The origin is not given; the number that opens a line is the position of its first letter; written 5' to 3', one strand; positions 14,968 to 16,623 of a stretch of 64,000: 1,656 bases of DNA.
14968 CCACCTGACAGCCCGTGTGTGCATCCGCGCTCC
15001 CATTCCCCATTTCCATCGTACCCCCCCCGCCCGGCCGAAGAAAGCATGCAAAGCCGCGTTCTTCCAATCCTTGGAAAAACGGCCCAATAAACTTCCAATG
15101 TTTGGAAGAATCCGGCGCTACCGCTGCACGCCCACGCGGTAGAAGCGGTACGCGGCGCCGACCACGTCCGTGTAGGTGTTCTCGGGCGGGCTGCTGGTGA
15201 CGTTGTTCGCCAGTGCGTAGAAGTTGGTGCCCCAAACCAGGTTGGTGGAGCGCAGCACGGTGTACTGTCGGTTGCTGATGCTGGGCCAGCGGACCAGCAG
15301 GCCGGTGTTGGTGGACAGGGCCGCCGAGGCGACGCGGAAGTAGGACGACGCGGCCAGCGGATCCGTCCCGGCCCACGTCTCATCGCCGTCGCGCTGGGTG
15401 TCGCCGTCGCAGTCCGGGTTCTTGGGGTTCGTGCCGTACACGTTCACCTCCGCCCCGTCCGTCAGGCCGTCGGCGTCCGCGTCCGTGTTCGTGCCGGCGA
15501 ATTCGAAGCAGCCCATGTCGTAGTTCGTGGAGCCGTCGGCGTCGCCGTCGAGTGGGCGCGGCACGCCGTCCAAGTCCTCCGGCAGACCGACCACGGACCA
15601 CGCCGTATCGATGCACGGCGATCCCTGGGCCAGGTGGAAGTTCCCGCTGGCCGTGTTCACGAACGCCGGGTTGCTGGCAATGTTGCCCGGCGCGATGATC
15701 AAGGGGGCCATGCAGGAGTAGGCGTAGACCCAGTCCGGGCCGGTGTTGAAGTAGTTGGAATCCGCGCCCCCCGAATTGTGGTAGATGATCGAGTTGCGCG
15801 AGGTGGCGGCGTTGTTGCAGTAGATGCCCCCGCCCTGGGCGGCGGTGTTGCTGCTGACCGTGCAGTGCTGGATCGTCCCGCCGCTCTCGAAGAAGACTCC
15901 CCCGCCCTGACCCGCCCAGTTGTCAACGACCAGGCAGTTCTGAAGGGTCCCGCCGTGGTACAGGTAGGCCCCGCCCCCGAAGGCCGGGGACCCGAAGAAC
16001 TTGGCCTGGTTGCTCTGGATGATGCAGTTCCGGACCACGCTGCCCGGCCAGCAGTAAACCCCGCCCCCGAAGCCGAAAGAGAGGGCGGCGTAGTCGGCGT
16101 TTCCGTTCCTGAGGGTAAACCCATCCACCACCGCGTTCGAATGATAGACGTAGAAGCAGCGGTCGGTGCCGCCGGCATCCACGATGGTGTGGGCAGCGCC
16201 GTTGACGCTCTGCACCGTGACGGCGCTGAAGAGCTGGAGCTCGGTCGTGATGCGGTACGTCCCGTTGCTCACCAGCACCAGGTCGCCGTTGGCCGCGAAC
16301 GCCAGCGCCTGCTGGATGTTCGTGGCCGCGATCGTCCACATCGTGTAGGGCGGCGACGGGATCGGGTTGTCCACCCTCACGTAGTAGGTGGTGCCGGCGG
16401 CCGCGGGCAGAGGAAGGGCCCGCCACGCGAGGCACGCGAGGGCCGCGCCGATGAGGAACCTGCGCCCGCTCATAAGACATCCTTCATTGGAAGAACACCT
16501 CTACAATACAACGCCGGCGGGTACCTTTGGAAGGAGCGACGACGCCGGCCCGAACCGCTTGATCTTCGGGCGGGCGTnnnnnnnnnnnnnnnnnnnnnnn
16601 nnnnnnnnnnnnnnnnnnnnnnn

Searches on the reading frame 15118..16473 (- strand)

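Call 9: search_protein_families(library=pfam, proteins=[window:15118-16473:-])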
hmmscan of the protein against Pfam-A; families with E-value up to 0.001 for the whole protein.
window:15118-16473:- (451 aa): 2 families
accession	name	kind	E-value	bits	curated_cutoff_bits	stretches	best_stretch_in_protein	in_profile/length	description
PF13229.12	Beta_helix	-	1.6e-06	28.3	25.9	1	106-237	25-141/158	Right handed beta helix region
PF18884.5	TSP3_bac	-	3.7e-06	27.1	25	1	333-353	3-22/22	Bacterial TSP3 repeat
